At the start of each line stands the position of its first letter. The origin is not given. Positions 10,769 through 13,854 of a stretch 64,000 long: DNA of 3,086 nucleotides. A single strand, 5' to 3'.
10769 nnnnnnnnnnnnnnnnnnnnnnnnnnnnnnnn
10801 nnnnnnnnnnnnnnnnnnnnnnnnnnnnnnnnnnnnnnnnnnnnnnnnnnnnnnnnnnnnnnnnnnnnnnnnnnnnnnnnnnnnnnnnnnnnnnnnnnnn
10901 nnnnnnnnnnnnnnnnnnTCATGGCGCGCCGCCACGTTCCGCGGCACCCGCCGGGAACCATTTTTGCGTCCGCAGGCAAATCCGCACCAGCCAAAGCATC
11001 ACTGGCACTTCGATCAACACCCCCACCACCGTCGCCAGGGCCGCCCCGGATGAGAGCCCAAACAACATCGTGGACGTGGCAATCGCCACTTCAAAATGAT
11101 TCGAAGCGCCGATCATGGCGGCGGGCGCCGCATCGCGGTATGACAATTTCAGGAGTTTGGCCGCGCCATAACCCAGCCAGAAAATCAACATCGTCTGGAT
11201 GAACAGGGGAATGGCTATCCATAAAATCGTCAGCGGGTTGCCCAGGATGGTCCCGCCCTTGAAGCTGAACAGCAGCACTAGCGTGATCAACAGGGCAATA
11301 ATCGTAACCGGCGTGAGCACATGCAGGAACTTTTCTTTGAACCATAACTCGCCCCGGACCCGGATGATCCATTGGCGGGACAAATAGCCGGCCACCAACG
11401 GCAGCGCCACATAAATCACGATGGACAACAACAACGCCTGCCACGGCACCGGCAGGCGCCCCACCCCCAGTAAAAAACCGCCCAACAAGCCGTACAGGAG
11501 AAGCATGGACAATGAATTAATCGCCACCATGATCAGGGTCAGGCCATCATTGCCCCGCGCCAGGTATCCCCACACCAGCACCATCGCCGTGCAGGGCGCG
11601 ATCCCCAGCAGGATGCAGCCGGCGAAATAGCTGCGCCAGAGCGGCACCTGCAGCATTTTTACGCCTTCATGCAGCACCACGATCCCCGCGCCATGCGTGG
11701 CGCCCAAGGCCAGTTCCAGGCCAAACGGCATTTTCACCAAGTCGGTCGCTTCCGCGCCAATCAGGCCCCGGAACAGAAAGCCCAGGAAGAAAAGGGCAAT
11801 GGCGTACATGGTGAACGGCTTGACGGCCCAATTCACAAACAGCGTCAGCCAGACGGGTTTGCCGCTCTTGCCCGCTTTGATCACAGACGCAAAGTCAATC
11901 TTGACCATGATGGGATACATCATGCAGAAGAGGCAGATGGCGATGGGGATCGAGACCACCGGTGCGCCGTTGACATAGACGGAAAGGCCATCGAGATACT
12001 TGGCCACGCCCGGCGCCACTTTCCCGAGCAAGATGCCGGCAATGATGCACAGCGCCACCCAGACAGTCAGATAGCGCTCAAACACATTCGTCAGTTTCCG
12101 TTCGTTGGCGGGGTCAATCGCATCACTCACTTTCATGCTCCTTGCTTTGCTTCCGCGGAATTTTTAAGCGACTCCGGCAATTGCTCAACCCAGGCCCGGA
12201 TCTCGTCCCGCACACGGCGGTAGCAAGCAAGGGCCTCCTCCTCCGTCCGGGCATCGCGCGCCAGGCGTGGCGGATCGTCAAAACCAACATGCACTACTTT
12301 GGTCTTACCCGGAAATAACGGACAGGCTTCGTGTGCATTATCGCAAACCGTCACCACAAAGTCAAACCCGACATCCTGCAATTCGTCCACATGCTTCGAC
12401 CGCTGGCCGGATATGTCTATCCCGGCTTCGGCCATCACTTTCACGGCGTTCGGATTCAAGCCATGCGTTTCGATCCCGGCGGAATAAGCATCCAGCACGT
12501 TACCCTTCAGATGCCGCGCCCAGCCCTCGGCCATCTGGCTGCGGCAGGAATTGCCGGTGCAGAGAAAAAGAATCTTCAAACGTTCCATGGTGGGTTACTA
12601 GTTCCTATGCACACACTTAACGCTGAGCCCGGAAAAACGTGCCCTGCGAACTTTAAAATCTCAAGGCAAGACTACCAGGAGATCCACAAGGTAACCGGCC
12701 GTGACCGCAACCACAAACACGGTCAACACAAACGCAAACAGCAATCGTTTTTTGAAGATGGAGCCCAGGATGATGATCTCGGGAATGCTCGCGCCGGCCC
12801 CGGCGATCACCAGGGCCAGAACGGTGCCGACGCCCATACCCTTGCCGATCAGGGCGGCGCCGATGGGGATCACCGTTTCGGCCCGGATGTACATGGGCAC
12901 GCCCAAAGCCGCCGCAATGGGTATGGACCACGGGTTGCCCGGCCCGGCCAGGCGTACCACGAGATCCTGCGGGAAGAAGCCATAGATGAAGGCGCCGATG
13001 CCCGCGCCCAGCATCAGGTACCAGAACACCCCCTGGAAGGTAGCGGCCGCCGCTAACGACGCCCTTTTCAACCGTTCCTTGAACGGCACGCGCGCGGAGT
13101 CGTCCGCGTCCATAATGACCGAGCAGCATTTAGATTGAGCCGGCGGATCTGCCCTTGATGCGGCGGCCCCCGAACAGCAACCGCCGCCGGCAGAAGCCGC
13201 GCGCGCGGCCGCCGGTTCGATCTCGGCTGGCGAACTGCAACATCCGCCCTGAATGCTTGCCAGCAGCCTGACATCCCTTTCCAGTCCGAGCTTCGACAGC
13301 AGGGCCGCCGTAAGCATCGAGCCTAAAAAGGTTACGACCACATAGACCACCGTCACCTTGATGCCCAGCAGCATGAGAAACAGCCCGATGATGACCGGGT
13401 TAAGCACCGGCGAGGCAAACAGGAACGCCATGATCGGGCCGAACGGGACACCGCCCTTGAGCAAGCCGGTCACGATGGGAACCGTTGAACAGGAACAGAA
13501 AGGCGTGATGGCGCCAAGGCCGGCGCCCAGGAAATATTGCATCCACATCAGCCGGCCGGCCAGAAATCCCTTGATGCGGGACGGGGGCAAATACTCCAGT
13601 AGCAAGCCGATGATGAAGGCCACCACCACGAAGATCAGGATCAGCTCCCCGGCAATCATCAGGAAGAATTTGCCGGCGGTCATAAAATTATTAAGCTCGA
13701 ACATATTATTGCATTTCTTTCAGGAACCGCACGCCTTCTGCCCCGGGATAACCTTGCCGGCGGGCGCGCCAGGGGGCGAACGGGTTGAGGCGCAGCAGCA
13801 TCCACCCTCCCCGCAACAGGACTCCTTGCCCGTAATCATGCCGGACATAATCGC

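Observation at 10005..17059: hgcAB mercury-methylation gene pair embedded inside a complete, ArsR-headed arsenic detoxification operon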

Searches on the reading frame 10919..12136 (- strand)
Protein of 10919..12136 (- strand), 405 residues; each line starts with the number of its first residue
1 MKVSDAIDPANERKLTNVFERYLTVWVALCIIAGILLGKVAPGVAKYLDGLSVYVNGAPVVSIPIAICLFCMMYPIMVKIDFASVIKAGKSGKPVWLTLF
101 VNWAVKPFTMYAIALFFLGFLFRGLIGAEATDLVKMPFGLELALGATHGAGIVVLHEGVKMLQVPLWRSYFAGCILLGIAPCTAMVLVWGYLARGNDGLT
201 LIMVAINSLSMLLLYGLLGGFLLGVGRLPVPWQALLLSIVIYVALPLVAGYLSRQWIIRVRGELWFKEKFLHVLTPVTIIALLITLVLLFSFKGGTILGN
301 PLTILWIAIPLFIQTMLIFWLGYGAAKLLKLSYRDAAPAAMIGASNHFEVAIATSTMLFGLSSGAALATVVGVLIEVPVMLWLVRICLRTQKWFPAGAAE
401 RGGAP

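Call 3: search_protein_families(library=pfam, proteins=[window:10919-12136:-], max_evalue=0.01)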
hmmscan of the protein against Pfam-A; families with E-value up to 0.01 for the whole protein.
window:10919-12136:- (405 aa): 2 families
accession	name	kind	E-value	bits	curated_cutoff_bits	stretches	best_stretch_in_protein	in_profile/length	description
PF01758.21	SBF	-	4.1e-37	128.2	24.3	1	66-298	1-189/191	Sodium Bile acid symporter family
PF13593.11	SBF_like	-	2.2e-07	30.9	25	1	168-375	91-296/313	SBF-like CPA transporter family (DUF4137)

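Call 4: search_protein_families(library=ncbifam, proteins=[window:10919-12136:-], max_evalue=0.01)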
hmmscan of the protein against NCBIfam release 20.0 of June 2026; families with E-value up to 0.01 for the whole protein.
window:10919-12136:- (405 aa): 1 family
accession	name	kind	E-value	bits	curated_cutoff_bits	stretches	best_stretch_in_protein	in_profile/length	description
TIGR00832.1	acr3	equivalog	1e-108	363.6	282.8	1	17-387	2-327/327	ACR3 family arsenite efflux transporter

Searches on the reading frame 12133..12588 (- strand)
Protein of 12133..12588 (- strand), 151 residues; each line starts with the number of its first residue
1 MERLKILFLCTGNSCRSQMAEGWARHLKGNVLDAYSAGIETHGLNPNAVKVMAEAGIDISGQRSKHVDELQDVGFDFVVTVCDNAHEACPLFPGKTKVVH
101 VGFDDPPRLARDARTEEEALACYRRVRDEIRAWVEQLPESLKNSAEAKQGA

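Call 3: search_protein_families(library=pfam, proteins=[window:12133-12588:-], max_evalue=0.01)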
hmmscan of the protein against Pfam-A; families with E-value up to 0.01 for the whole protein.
window:12133-12588:- (151 aa): 1 family
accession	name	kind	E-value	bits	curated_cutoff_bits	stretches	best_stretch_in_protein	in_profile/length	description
PF01451.26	LMWPc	-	4.7e-19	69.4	23.2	1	6-106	1-121/144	Low molecular weight phosphotyrosine protein phosphatase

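Call 4: search_protein_families(library=ncbifam, proteins=[window:12133-12588:-], max_evalue=0.01)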
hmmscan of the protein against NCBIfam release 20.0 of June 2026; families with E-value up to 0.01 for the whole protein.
window:12133-12588:- (151 aa): 5 families
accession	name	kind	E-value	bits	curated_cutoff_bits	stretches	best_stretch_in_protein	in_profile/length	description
TIGR02691.1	arsC_pI258_fam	equivalog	1.5e-45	154.6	174.3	1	6-136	1-128/129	arsenate reductase (thioredoxin)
NF010053.0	PRK13530.1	subfamily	4.4e-43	146.8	215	1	2-138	2-129/133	arsenate reductase (thioredoxin)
TIGR02689.1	ars_reduc_gluta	equivalog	5.4e-25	88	157.6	1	5-137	2-125/126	arsenate reductase, glutathione/glutaredoxin type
NF007520.0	PRK10126.1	equivalog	6.2e-06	26.7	243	1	5-136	4-141/147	low molecular weight protein-tyrosine-phosphatase Wzb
NF008486.0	PRK11391.1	equivalog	6.6e-05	23.4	247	1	5-79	8-84/148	phosphotyrosine-protein phosphatase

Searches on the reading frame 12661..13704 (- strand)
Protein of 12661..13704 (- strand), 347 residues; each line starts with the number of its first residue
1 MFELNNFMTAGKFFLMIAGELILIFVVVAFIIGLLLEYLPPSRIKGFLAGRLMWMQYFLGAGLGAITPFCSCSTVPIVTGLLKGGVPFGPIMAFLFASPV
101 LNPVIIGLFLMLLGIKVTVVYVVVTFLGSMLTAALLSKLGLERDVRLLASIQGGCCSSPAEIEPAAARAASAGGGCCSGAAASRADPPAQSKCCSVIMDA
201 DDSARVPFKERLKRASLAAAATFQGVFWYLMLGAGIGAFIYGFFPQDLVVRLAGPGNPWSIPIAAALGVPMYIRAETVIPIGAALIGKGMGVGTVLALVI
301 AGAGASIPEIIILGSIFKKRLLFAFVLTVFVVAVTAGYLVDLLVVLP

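Call 3: search_protein_families(library=pfam, proteins=[window:12661-13704:-], max_evalue=0.01)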
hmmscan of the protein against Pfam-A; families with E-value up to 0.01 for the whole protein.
window:12661-13704:- (347 aa): 1 family
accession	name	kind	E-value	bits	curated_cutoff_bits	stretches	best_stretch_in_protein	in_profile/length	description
PF03773.19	ArsP_1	-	4.3e-56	190.7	32.3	1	7-341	2-293/294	Predicted permease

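Call 4: search_protein_families(library=ncbifam, proteins=[window:12661-13704:-], max_evalue=0.01)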
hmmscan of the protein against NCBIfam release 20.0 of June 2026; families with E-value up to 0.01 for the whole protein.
window:12661-13704:- (347 aa): 2 families
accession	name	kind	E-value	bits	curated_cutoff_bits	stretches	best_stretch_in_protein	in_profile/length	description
NF033936.1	CuZnOut_SO0444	equivalog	3.3e-29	102.1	300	1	29-344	15-313/351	SO_0444 family Cu/Zn efflux transporter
NF040736.1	efflux_SaoE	equivalog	3.3e-27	95.7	325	2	25-139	21-135/352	efflux transporter SaoE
